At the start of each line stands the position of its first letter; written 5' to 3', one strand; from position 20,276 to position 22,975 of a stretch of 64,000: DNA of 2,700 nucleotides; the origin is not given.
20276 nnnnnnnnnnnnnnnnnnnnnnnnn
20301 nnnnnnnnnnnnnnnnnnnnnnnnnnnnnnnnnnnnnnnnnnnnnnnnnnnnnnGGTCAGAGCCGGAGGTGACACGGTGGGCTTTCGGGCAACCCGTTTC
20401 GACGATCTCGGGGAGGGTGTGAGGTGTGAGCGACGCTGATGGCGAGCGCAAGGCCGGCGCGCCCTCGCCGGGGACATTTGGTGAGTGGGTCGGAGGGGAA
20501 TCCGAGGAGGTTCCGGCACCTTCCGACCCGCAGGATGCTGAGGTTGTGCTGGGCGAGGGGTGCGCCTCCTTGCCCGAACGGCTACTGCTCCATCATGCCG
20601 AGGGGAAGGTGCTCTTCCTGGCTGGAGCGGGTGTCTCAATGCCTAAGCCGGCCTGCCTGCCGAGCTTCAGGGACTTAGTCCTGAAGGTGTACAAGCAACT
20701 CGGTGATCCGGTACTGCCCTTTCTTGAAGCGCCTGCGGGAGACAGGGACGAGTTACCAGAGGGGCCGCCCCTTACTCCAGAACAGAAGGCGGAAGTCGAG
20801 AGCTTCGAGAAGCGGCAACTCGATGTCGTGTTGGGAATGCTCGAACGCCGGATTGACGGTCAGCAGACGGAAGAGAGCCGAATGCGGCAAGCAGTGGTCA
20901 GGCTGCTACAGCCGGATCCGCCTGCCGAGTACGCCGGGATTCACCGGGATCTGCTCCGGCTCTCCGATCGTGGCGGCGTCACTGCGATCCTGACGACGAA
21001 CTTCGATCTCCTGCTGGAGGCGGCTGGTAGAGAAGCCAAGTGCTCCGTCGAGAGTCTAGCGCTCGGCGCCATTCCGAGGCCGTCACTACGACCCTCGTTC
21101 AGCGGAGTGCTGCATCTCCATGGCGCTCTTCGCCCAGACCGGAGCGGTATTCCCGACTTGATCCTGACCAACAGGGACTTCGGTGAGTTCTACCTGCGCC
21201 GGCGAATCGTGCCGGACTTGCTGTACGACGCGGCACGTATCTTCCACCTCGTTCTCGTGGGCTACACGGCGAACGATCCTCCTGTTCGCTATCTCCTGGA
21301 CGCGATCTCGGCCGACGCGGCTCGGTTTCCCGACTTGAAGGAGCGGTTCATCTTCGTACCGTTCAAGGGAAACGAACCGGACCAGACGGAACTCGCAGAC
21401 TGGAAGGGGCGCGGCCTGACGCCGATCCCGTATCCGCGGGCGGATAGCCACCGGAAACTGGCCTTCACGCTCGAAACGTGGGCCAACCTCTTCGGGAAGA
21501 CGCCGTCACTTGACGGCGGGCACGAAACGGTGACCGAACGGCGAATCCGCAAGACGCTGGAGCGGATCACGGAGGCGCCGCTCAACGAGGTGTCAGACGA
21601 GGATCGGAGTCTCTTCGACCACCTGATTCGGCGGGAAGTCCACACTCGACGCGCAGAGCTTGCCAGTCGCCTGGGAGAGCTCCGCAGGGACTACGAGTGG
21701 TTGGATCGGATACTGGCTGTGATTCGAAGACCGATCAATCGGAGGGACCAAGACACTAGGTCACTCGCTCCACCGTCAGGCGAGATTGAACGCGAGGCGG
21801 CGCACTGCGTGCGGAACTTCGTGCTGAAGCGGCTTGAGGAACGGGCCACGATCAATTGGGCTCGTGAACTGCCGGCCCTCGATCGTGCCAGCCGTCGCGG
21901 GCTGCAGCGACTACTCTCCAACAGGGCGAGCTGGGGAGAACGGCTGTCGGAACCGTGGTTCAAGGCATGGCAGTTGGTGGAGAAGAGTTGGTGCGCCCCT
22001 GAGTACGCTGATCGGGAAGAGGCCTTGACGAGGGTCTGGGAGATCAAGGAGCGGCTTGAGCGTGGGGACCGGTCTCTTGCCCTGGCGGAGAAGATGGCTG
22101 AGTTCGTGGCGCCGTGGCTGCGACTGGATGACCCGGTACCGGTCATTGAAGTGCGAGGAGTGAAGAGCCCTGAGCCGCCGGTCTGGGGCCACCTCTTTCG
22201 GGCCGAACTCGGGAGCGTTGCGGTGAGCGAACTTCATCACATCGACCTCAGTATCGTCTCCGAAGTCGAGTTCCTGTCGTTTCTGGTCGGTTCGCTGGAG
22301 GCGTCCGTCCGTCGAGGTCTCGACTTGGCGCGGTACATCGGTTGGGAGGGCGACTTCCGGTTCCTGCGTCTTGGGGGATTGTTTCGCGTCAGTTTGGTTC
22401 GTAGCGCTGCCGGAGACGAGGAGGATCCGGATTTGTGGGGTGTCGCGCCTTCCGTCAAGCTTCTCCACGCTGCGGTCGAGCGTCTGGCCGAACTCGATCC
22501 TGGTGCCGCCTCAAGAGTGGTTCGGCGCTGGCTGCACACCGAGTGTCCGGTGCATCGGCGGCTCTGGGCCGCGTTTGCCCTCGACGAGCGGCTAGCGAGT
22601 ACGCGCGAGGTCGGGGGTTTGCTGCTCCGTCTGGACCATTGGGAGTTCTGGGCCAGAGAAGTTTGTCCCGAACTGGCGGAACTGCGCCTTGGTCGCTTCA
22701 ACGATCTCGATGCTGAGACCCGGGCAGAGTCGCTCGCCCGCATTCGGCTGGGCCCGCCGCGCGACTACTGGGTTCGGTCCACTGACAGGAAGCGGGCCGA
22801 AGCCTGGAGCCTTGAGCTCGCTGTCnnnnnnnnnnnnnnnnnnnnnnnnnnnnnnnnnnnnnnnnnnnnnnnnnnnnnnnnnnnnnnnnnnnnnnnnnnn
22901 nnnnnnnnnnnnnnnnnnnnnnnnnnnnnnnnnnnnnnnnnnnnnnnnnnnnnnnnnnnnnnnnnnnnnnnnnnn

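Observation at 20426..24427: Giant sirtuin-like protein: catalytic-looking SIR2_2 head plus a ~900-aa helical tail with no recognisable motif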

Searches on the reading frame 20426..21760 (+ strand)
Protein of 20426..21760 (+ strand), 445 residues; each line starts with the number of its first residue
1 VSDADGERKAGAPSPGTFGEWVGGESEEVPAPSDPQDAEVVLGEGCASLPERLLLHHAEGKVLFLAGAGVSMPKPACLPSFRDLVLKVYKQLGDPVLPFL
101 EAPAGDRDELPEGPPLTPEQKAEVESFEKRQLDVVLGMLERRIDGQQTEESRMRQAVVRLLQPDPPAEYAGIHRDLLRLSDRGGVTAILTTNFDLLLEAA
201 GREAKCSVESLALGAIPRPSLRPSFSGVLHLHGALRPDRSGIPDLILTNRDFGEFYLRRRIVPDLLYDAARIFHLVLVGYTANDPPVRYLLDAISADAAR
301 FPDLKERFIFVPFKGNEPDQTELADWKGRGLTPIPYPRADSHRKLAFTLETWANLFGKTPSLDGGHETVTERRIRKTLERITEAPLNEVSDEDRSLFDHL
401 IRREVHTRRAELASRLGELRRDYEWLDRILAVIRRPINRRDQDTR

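Call 47: predict_structure(alignment_id=A3)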
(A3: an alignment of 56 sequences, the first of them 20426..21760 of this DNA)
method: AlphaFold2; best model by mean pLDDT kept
length: 445 residues; sequences in the alignment: 56
mean_pLDDT: 87.8   pTM: 0.86
mean pLDDT of the five models: 87.8, 86.9, 86.9, 85.6, 85.4
residues with pLDDT >= 90: 305; 70-90: 97; 50-70: 29; < 50: 14
segments of 3 or more residues with pLDDT < 50: 1-5, 437-445
pLDDT, mean of each block of 10 residues (from residue 1): 48 60 71 94 95 96 95 90 95 95 81 89 95 95 85 94 90 96 91 95 90 95 95 91 91 91 92 95 77 74 92 94 92 93 94 88 72 94 95 96 91 92 93 66 40
secondary structure, 60 per line:
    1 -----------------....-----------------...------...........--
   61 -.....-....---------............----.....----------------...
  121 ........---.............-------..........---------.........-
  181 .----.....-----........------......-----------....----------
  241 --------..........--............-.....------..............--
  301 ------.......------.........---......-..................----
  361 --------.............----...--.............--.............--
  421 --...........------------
elements in order: H18-21 E39-41 E48-50 H51-58 E62-66 H68-71 H81-92 H97-101 H118-128 H132-144 H152-161 H171-179 E186-190 H196-203 E210-212 E227-230 H249-258 H261-272 E274-278 H285-298 E307-313 H320-328 E332-337 H339-356 H369-381 H391-403 H406-418 H423-433

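Call 50: fold_search(model_id=the predicted structure, library=pdb)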
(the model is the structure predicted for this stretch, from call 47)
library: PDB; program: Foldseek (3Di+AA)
matches with E <= 10: 704; with E <= 0.001: 104
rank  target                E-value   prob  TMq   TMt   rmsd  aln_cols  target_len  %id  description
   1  8wyb_B                4.4e-11  1.00  0.44  0.22   7.7       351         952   15  Cryo-EM structure of DSR2 (H171A)-tube-NAD+ complex (released 2024-04-10)
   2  8ykf_B                5.1e-11  1.00  0.48  0.23   6.1       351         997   14  The DSR2-DSAD1 complex with DSAD1 on the opposite sides (released 2024-08-14)
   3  8w56_B                8.2e-11  1.00  0.47  0.23   7.0       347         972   15  Cryo-EM structure of DSR2-DSAD1 state 1 (released 2024-05-01)
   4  8wyc_D                1.1e-10  1.00  0.48  0.74   4.8       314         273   16  Cryo-EM structure of DSR2 (H171A)-tube-NAD+ (partial) complex (released 2024-04-10)
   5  8wkn_B                1.1e-10  1.00  0.47  0.23   6.8       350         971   14  Cryo-EM structure of DSR2-DSAD1 (released 2024-05-01)
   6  8z18_A                1.2e-10  1.00  0.50  0.25   8.8       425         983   13  The tetramer complex of DSR2 and tube-forming domain of phage tail tube protein (released 2024-08-14)
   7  8wye_A                1.2e-10  1.00  0.50  0.25   6.4       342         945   15  Cryo-EM structure of DSR2-DSAD1 (partial) complex (released 2024-04-10)
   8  8ygc_E                1.5e-10  1.00  0.46  0.71   5.6       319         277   14  The Dimer Structure of DSR2-SPR (released 2025-03-05)
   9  8w56_A                1.5e-10  1.00  0.47  0.23   6.3       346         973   15  Cryo-EM structure of DSR2-DSAD1 state 1 (released 2024-05-01)
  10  8k9a_D                1.7e-10  1.00  0.48  0.24   6.0       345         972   14  Cryo-EM structure of DSR2-DSAD1 state 2 (released 2024-05-01)
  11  8y3m_A                2.7e-10  1.00  0.50  0.24   6.6       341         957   15  Cryo-EM structure of DSR2-DSAD1 complex (cross-linked) (released 2024-09-11)
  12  8y3m_B                2.7e-10  1.00  0.50  0.24   6.6       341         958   15  Cryo-EM structure of DSR2-DSAD1 complex (cross-linked) (released 2024-09-11)
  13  8wyc_B                2.7e-10  1.00  0.47  0.23   6.9       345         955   14  Cryo-EM structure of DSR2 (H171A)-tube-NAD+ (partial) complex (released 2024-04-10)
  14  8wyc_C                2.9e-10  1.00  0.47  0.73   4.8       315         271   15  Cryo-EM structure of DSR2 (H171A)-tube-NAD+ (partial) complex (released 2024-04-10)
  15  8wkt_B                2.9e-10  1.00  0.50  0.24   5.6       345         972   16  Cryo-EM structure of DSR2-DSAD1 complex (released 2024-05-22)
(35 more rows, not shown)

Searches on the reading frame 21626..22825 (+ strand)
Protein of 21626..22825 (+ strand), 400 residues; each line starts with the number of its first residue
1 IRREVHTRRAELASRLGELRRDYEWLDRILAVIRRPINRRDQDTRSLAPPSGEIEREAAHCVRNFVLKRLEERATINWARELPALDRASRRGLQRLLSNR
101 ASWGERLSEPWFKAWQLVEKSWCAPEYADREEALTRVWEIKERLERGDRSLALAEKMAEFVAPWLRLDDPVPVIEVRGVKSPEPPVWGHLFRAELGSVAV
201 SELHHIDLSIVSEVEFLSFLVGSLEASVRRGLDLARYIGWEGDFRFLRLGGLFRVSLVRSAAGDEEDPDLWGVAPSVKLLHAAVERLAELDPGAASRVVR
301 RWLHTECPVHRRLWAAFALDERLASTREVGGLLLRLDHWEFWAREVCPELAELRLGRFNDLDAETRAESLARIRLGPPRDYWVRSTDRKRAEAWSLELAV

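Call 8: search_protein_families(library=padloc, proteins=[window:21626-22825:+], max_evalue=10)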
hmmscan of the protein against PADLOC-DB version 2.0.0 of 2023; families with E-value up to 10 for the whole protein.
window:21626-22825:+ (400 aa): 1 family
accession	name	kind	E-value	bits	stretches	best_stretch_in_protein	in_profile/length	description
PDLC02183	Dsr1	-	0.0018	14.1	1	215-388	585-752/1275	-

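Call 9: search_protein_families(library=ncbifam, proteins=[window:21626-22825:+], max_evalue=10)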
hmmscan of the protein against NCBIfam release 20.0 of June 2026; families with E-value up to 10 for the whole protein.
window:21626-22825:+ (400 aa): 1 family
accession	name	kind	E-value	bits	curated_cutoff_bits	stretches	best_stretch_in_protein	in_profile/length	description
NF041818.1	Dsr1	equivalog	7.3e-10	37.2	1400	1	135-392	501-753/1263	anti-phage defense-associated sirtuin Dsr1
